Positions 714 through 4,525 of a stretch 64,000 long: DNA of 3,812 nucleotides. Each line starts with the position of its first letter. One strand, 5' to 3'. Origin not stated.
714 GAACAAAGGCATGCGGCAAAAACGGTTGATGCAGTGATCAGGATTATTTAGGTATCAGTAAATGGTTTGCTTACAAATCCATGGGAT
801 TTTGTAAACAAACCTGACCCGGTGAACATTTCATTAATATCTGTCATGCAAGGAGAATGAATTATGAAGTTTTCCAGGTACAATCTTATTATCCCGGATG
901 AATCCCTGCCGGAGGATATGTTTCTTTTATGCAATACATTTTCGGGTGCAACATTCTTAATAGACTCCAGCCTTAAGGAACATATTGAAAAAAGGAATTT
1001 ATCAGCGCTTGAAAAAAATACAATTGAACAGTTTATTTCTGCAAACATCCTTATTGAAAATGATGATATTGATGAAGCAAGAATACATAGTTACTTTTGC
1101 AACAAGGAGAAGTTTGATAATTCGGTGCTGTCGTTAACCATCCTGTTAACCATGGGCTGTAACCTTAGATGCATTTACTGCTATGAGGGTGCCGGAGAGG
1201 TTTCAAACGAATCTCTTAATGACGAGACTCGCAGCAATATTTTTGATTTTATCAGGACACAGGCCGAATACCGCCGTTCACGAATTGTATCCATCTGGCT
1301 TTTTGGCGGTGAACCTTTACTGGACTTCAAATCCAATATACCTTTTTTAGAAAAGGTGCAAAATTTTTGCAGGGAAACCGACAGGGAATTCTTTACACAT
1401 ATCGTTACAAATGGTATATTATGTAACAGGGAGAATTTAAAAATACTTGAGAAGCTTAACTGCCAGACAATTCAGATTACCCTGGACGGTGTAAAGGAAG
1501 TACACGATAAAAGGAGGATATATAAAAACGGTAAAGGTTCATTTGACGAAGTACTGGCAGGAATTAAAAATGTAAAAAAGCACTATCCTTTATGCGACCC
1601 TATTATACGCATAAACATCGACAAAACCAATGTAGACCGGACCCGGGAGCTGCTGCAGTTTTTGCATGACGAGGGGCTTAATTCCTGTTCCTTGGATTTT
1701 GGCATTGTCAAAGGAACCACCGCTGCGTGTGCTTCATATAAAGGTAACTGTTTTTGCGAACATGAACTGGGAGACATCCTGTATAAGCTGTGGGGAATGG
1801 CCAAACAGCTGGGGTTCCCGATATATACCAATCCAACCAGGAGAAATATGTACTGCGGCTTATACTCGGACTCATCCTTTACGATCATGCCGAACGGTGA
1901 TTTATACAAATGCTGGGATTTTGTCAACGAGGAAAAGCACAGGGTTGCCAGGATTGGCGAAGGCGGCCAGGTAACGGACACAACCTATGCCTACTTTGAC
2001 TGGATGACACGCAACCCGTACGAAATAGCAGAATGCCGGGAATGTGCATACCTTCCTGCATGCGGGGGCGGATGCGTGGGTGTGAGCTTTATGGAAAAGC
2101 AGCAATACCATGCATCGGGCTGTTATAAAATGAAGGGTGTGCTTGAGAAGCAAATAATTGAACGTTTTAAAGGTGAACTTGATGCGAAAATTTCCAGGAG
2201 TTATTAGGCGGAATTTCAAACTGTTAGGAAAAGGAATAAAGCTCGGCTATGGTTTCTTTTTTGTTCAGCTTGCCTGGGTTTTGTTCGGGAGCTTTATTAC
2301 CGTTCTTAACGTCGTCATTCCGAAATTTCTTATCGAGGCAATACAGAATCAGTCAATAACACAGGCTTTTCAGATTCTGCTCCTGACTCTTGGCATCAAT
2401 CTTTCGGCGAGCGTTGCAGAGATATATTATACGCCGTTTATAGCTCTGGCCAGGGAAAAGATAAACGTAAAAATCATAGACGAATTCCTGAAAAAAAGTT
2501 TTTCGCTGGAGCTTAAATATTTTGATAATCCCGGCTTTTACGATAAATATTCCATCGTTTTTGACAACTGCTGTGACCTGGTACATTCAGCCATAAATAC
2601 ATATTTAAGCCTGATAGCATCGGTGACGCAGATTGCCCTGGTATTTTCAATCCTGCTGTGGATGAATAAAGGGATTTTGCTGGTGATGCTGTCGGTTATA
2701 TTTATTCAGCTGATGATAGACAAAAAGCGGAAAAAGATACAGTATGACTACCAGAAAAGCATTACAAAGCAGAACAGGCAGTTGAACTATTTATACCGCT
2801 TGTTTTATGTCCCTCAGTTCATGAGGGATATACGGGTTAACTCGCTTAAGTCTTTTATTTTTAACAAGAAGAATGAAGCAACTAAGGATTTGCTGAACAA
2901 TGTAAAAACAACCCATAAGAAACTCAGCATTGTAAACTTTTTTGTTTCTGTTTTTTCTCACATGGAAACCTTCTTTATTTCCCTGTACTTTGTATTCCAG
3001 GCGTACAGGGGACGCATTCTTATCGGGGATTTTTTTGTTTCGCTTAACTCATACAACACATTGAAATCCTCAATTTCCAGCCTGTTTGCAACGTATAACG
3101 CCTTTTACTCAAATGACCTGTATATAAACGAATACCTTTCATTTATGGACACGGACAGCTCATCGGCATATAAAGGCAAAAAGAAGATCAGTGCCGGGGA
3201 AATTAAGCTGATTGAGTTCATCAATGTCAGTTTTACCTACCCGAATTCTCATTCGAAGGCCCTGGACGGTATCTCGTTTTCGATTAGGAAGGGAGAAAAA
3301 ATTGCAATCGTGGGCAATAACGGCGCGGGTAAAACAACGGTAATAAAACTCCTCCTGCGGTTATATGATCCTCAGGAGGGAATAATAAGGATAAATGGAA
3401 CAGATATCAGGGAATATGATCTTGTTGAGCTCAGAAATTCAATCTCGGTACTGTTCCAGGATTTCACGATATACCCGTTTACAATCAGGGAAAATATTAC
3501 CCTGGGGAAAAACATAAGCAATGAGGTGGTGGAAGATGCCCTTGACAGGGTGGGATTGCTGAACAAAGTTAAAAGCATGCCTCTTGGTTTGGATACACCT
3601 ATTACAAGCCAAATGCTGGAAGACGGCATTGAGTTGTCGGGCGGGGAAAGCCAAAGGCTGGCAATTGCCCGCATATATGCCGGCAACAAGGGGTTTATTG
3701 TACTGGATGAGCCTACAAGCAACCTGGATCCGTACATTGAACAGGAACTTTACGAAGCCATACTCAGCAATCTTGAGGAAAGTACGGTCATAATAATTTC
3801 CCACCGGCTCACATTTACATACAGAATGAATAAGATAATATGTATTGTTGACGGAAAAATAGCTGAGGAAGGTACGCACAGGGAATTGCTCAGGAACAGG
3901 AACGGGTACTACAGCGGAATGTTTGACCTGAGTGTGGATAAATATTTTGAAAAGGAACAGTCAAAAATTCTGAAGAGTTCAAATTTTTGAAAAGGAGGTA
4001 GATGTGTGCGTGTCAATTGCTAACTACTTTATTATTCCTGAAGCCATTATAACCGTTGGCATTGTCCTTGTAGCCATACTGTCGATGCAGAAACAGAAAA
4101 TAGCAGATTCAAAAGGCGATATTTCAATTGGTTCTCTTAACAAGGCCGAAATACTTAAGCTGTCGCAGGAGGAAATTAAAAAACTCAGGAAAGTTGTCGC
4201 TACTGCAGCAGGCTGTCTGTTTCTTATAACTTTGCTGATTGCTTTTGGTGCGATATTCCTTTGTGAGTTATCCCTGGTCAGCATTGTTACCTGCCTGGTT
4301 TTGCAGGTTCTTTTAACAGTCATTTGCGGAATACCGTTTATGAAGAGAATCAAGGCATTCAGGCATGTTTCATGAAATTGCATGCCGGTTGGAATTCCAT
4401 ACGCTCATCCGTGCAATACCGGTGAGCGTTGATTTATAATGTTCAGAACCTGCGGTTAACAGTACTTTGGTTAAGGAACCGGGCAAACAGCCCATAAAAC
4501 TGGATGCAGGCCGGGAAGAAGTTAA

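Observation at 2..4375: Candidate undescribed RiPP system: tandem 17-Cys periodic precursors, rSAM/SPASM maturase, exporter and membrane protein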

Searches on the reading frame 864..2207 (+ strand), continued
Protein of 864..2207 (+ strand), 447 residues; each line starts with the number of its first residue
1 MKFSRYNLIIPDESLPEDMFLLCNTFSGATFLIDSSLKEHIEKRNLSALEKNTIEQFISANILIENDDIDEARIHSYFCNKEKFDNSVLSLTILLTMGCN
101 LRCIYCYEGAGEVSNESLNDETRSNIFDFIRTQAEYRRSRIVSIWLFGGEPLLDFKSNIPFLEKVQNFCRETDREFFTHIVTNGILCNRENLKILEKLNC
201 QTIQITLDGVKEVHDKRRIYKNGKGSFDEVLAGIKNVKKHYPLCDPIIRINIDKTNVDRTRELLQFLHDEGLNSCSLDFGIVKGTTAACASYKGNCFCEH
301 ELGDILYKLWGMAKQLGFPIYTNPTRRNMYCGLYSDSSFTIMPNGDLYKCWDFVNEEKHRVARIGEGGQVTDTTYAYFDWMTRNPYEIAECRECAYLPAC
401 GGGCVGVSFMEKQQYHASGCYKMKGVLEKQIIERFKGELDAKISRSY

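Call 67: search_protein_families(library=padloc, proteins=[window:864-2207:+], max_evalue=0.01)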
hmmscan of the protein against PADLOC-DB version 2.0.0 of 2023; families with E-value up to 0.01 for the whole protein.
window:864-2207:+ (447 aa): 2 families
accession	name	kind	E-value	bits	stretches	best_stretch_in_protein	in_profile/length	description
PDLC02903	pVip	-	2.5e-12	44.8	1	94-237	5-132/257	Viperins not associated with kinases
PDLC02904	pVip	-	1.4e-09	35.9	1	94-251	8-146/262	Viperins associated with kinases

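Call 81: search_protein_families(library=pfam, proteins=[L014:659-1351:+, L014:1377-1709:+, L015:1-1032:+, L015:5771-6283:+, L012:3-1382:-, L012:1595-2458:-, L036:1298-2413:-, L036:303-983:-, L001:3470-4198:+, L001:4198-4863:+], max_evalue=0.001)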
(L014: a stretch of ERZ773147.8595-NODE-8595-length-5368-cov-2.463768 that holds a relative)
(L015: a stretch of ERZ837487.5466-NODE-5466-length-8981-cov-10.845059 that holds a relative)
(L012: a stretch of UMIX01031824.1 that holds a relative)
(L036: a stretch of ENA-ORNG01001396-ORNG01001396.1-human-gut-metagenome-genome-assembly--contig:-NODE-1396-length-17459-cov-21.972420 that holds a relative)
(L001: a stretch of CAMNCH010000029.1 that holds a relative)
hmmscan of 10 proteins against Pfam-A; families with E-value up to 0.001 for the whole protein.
L014:659-1351:+ (231 aa): 1 family
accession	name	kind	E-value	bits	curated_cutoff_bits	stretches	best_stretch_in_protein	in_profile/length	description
PF09365.15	DUF2461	-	8.5e-46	156.9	22.8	1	13-217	2-208/208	Conserved hypothetical protein (DUF2461)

L014:1377-1709:+ (111 aa): 1 family
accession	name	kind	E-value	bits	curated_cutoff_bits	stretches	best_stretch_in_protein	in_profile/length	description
PF01966.28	HD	-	0.00061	20.5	22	1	24-93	2-86/116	HD domain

L015:1-1032:+ (344 aa): 2 families
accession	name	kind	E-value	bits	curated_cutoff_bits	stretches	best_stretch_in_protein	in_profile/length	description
PF01381.28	HTH_3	-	9.7e-08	32.4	23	1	56-101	4-51/55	Helix-turn-helix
PF18768.7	RNPP_C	-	0.00071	19.6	26.5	0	129-304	9-176/213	RNPP family C-terminal domain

L015:5771-6283:+ (171 aa): 0 families

L012:3-1382:- (460 aa): 3 families
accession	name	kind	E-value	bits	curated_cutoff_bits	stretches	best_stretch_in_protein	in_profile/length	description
PF02518.31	HATPase_c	-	9e-10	39.4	26.4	1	345-443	4-94/111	Histidine kinase-, DNA gyrase B-, and HSP90-like ATPase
PF14501.12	HATPase_c_5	-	1.4e-05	25.3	22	1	343-438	2-88/102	GHKL domain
PF13581.12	HATPase_c_2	-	2.9e-05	24.5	27.4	1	351-423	36-105/127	Histidine kinase-like ATPase domain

L012:1595-2458:- (288 aa): 2 families
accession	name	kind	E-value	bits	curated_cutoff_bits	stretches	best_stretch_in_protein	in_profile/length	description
PF08769.17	Spo0A_C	-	1.7e-21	76.6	25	1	187-284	1-104/104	Sporulation initiation factor Spo0A C terminal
PF00072.30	Response_reg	-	1.1e-10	42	30.2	1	34-140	1-101/111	Response regulator receiver domain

L036:1298-2413:- (372 aa): 1 family
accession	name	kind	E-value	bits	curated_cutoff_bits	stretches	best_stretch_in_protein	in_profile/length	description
PF05569.17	Peptidase_M56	-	5.1e-28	98.5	31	1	84-255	99-277/296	BlaR1 peptidase M56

L036:303-983:- (227 aa): 2 families
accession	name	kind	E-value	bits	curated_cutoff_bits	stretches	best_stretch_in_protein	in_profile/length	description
PF08281.18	Sigma70_r4_2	-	3.3e-08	33.5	25.7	1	167-217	4-54/54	Sigma-70, region 4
PF04545.22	Sigma70_r4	-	6.2e-08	32.5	24.1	1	170-219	1-50/50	Sigma-70, region 4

L001:3470-4198:+ (243 aa): 4 families
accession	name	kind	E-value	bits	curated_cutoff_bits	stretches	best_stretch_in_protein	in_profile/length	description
PF00005.33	ABC_tran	-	3.6e-28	99.3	25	1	20-161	1-136/137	ABC transporter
PF13304.12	AAA_21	-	7.3e-11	43.1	27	1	117-197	221-304/304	AAA domain, putative AbiEii toxin, Type IV TA system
PF13476.12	AAA_23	-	0.00085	20.4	27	0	21-48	11-37/201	AAA domain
PF13173.12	AAA_14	-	0.00095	19.6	27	0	31-62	3-33/129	AAA domain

L001:4198-4863:+ (222 aa): 2 families
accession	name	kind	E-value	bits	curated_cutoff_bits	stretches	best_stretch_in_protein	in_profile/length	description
PF13346.12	ABC2_membrane_5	-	6.8e-06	26.2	25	1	8-206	3-192/205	ABC-2 family transporter protein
PF12698.13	ABC2_membrane_3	-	0.00025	20.7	31.6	0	39-196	156-305/347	ABC-2 family transporter protein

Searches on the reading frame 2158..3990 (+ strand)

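Call 3: search_protein_families(library=ncbifam, proteins=[window:2158-3990:+], max_evalue=1)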
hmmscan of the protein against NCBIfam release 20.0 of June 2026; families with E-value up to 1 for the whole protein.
window:2158-3990:+ (610 aa): 194 families (the best 25 are shown)
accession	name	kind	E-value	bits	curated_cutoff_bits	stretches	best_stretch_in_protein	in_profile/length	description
TIGR02203.1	MsbA_lipidA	equivalog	1.9e-74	251.2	602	1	39-593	22-570/572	lipid A export permease/ATP-binding protein MsbA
TIGR03375.1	type_I_sec_LssB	subfamily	3.4e-64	217.4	693.1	1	134-580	253-691/696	type I secretion system permease/ATPase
NF010178.0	PRK13657.1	equivalog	8.9e-62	209.3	733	1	46-587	33-565/588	glucan ABC transporter ATP-binding protein/ permease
NF008364.0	PRK11160.1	equivalog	2.5e-61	208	630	1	152-586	141-570/575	heme ABC transporter ATP-binding protein/permease CydC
TIGR02204.1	MsbA_rel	hypoth_equivalog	4.1e-59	200.7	780.4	1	342-586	328-569/576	ABC transporter, permease/ATP-binding protein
NF045513.1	HepA_fam_ABC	equivalog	1.5e-56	192.1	725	1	67-582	91-600/610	heterocyst formation ABC transporter subunit HepA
TIGR03796.1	NHLM_micro_ABC1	equivalog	1.8e-56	191.8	853.3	1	41-586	160-706/710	NHLP family bacteriocin export ABC transporter peptidase/permease/ATPase subunit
TIGR00958.1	3a01208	subfamily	2.1e-55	188.3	874.6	1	34-586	163-708/711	antigen peptide transporter 2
TIGR02857.1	CydD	equivalog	1.1e-54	186.3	435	1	323-562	294-528/529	thiol reductant ABC exporter subunit CydD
TIGR03797.1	NHLM_micro_ABC2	equivalog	1.2e-54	186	709.4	1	41-586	141-679/686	NHLP bacteriocin export ABC transporter permease/ATPase subunit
NF008381.0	PRK11176.1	equivalog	5.9e-54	183.4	867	1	75-591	69-578/582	lipid A ABC transporter ATP-binding protein/permease MsbA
TIGR01846.1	type_I_sec_HlyB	subfamily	2e-52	178.5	725.55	1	46-591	150-691/694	type I secretion system permease/ATPase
TIGR02868.1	CydC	equivalog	8.8e-51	173.1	329.05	1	351-551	334-530/530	thiol reductant ABC exporter subunit CydC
TIGR01192.1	chvA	subfamily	5.8e-48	163.9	585.4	1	45-588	32-566/585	glucan export ABC transporter ATP-binding protein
NF008379.0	PRK11174.1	equivalog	2.2e-47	162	684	1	327-588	325-580/588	heme ABC transporter permease/ATP-binding protein CydD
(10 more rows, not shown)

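Call 4: search_protein_families(library=pfam, proteins=[window:2158-3990:+], max_evalue=1)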
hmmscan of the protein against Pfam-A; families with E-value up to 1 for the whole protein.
window:2158-3990:+ (610 aa): 14 families
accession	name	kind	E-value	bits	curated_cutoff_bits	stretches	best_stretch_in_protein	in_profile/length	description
PF00005.33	ABC_tran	-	9.9e-34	117.3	25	1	369-521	1-137/137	ABC transporter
PF13304.12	AAA_21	-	2.2e-10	41.6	27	2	503-549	249-298/304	AAA domain, putative AbiEii toxin, Type IV TA system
PF02463.25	SMC_N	-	2.2e-09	37.5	40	1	393-564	94-212/220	RecF/RecN/SMC N terminal domain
PF06414.18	Zeta_toxin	-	4.4e-05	23.4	22.3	1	383-420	20-57/199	Zeta toxin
PF00664.28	ABC_membrane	-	0.00025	21.3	28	1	42-209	9-179/274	ABC transporter transmembrane region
PF13401.12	AAA_22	-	0.0039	17.9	27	1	382-410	8-37/130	AAA domain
PF13173.12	AAA_14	-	0.008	16.6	27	1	382-426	5-49/129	AAA domain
PF13555.12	AAA_29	-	0.016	15.4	27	1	372-406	15-49/61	P-loop containing region of AAA domain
PF13476.12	AAA_23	-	0.023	15.8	27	1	382-399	22-39/201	AAA domain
PF20720.3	nSTAND3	-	0.058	13.5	27.2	1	380-423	18-60/155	Novel STAND NTPase 3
PF00006.31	ATP-synt_ab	-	0.071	13.2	29.5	1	368-402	4-37/213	ATP synthase alpha/beta family, nucleotide-binding domain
PF13191.12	AAA_16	-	0.092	13.7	32.6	1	380-410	25-55/167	AAA ATPase domain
PF10412.15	TrwB_AAD_bind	-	0.15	11.3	20.5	0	371-401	6-37/387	Type IV secretion-system coupling protein DNA-binding domain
PF07728.20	AAA_5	-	0.19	12.1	22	1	384-427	4-47/139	AAA domain (dynein-related subfamily)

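Call 67: search_protein_families(library=padloc, proteins=[window:2158-3990:+], max_evalue=0.01)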
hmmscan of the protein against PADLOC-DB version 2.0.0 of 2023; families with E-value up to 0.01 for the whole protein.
window:2158-3990:+ (610 aa): 11 families
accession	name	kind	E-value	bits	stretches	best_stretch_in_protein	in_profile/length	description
PDLC04135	mad3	-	1.3e-28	98.7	2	488-584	259-363/374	mads_3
PDLC02980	AriA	-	2.2e-09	35.7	2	502-549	248-298/304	-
PDLC02914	ATPase-Toprim_I-B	-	2e-07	28.6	1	493-557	185-251/443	-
PDLC04140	mad8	-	3.2e-07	28.2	1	368-532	16-214/314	mads_8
PDLC04213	HEC-02A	-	2.1e-05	22.2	0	384-407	28-51/337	-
PDLC03878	NsnB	-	0.00013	19.9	0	384-434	26-73/345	-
PDLC02335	AbiLi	-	0.00024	18.3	0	382-550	79-237/326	AbiLi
PDLC03841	LeoBC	-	0.00047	17.4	0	48-208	367-527/601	-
PDLC00090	GajA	-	0.0025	14.6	1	382-413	27-58/659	AAA ATPase domain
PDLC04893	PDC-S06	-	0.0037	13.7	0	513-563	647-697/862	-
PDLC04236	PDC-M01A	-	0.0059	13.7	0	338-436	18-124/388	-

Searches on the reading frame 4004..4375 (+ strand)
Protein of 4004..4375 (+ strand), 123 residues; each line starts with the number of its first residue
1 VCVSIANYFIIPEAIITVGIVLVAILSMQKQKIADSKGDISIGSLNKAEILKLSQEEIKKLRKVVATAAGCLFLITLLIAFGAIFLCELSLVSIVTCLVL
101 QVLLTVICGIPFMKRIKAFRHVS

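Call 3: search_protein_families(library=ncbifam, proteins=[window:4004-4375:+], max_evalue=1)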
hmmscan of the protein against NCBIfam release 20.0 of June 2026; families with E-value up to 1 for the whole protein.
window:4004-4375:+ (123 aa): 0 families

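Call 4: search_protein_families(library=pfam, proteins=[window:4004-4375:+], max_evalue=1)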
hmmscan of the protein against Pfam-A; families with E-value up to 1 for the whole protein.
window:4004-4375:+ (123 aa): 4 families
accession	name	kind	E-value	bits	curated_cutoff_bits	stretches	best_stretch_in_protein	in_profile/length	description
PF03840.19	SecG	-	0.026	15.1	29.2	1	15-81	6-69/70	Preprotein translocase SecG subunit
PF06699.16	PIG-F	-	0.044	14.4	24.2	1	39-122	47-124/183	GPI biosynthesis protein family Pig-F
PF16534.11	ULD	-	0.057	14.1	27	1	3-65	32-96/109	Ubiquitin-like oligomerisation domain of SATB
PF07332.16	Phage_holin_3_6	-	0.26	11.8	28.4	1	55-120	23-95/116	Putative Actinobacterial Holin-X, holin superfamily III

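Call 67: search_protein_families(library=padloc, proteins=[window:4004-4375:+], max_evalue=0.01)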
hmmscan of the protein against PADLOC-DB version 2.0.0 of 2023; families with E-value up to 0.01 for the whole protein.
window:4004-4375:+ (123 aa): 0 families

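Call 89: find_homologous_proteins(query=window:4004-4372:+, max_evalue=0.001)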
Query window:4004-4372:+ (123 aa): 7 proteins with E <= 0.001 among 43 candidates.
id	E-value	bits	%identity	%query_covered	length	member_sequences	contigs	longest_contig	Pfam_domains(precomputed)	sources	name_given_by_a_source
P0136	2.2e-66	239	99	100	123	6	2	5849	-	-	-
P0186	2.0e-40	155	67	98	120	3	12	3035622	-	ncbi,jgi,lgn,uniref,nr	ncbi:hypothetical protein CSTERTH_10120 [Thermoclostridium stercorarium subsp. thermolacticum DSM 29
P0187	5.9e-40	154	65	100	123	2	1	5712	-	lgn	-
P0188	1.4e-37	146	65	97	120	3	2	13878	-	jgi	-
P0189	1.6e-37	146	61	98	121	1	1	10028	-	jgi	jgi:hypothetical protein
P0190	2.0e-37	146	65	98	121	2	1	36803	-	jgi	-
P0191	9.9e-27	111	94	52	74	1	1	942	-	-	-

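Call 90: find_encoding_contigs(protein=P0186, flank=7000, max_places=2)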
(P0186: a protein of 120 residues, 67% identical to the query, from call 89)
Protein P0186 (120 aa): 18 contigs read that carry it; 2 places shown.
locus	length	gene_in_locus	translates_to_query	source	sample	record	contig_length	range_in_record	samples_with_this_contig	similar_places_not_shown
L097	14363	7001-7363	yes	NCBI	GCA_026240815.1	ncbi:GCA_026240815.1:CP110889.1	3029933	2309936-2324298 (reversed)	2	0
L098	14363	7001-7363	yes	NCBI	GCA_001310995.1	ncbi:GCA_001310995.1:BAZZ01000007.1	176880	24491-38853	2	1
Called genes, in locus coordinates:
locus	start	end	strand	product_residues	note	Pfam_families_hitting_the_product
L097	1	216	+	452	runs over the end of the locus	PF04055:Radical_SAM, PF13353:Fer4_12, PF13186:SPASM (weak)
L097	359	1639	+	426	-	PF22599:SecDF_P1_head, PF03176:MMPL, PF02355:SecD_SecF_C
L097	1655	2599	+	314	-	PF02355:SecD_SecF_C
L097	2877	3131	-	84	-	-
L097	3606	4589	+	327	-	PF02729:OTCace_N, PF00185:OTCace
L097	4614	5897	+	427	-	PF01979:Amidohydro_1, PF12890:DHOase, PF07969:Amidohydro_3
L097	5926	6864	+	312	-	PF00215:OMPdecase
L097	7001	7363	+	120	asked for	-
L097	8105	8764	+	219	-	PF00702:Hydrolase, PF12710:HAD, PF13419:HAD_2, PF13242:Hydrolase_like (weak)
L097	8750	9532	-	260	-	PF05448:AXE1 (faint), PF01738:DLH (weak), PF02230:Abhydrolase_2 (faint), PF12740:PETase (weak), PF00561:Abhydrolase_1, PF12146:Hydrolase_4, PF12697:Abhydrolase_6 (weak), PF07859:Abhydrolase_3 (weak), +2 more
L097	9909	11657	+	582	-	PF00664:ABC_membrane, PF00005:ABC_tran, PF02463:SMC_N (faint)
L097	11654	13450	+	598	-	PF00664:ABC_membrane, PF00005:ABC_tran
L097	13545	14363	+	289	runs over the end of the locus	PF01262:AlaDh_PNT_C (faint), PF03807:F420_oxidored (faint), PF16924:DpaA_N, PF01488:Shikimate_DH (weak), PF02826:2-Hacid_dh_C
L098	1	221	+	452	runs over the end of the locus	PF04055:Radical_SAM, PF13353:Fer4_12, PF13186:SPASM (weak)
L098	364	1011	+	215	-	PF22599:SecDF_P1_head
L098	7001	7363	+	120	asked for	-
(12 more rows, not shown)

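Call 92: find_encoding_contigs(protein=P0190, flank=6000, max_places=1)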
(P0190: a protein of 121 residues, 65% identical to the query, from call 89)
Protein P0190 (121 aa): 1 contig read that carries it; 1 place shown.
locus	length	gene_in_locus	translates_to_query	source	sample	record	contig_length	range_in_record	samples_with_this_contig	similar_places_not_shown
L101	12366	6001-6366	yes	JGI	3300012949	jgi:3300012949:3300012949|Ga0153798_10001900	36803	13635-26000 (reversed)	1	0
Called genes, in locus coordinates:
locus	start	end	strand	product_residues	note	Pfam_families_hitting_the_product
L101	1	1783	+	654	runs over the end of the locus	PF05569:Peptidase_M56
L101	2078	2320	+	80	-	-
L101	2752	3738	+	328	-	-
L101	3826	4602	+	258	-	PF12773:DZR, PF17032:Zn_ribbon_15 (faint), PF13240:Zn_Ribbon_1 (weak), PF13248:Zn_ribbon_3 (weak)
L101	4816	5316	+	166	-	-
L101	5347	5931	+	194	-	PF00583:Acetyltransf_1, PF13673:Acetyltransf_10, PF13508:Acetyltransf_7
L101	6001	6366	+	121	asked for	-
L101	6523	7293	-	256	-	PF12844:HTH_19, PF13443:HTH_26 (weak), PF13560:HTH_31, PF01381:HTH_3, PF00515:TPR_1 (faint), PF07719:TPR_2 (faint), PF14559:TPR_19 (faint)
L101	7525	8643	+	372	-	-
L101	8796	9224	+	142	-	PF01613:Flavin_Reduct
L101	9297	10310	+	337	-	-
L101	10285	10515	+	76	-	-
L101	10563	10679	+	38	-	-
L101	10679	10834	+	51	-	-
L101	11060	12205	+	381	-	PF00860:Xan_ur_permease (weak)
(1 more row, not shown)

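Call 93: find_encoding_contigs(protein=P0188, flank=6000, max_places=1)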
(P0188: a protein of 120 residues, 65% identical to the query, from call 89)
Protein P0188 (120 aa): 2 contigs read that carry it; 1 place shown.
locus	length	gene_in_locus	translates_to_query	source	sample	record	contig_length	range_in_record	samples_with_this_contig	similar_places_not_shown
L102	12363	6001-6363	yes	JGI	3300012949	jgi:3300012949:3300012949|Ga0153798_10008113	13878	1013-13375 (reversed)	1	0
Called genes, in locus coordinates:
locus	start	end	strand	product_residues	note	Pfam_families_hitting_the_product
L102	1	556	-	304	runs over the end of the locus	PF00561:Abhydrolase_1, PF12146:Hydrolase_4, PF12697:Abhydrolase_6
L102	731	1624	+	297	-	PF08902:DUF1848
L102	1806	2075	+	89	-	-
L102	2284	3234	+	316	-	-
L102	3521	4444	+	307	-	PF11155:DUF2935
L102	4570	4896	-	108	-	-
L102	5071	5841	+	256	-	PF16227:DUF4886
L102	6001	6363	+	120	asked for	-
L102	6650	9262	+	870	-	PF01326:PPDK_N, PF27448:Rph_4th, PF00391:PEP-utilizers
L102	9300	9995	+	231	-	PF00753:Lactamase_B, PF19583:ODP (faint)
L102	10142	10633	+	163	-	PF04542:Sigma70_r2, PF08281:Sigma70_r4_2, PF04545:Sigma70_r4, PF13936:HTH_38 (weak)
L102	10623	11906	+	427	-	-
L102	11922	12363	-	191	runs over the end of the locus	-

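Call 94: find_encoding_contigs(protein=P0187, flank=6000, max_places=1)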
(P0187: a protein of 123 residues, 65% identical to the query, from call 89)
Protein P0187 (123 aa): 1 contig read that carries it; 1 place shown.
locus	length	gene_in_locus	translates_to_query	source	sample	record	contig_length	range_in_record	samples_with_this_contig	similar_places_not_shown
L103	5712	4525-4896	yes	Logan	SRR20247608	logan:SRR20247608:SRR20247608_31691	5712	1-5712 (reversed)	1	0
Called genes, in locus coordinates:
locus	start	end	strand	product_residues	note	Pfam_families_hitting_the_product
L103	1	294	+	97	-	?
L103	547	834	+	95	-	PF03960:ArsC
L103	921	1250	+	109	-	-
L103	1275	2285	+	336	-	-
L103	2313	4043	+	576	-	PF13428:TPR_14 (faint), PF14559:TPR_19 (weak)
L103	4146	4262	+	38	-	-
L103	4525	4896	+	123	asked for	-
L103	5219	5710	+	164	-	?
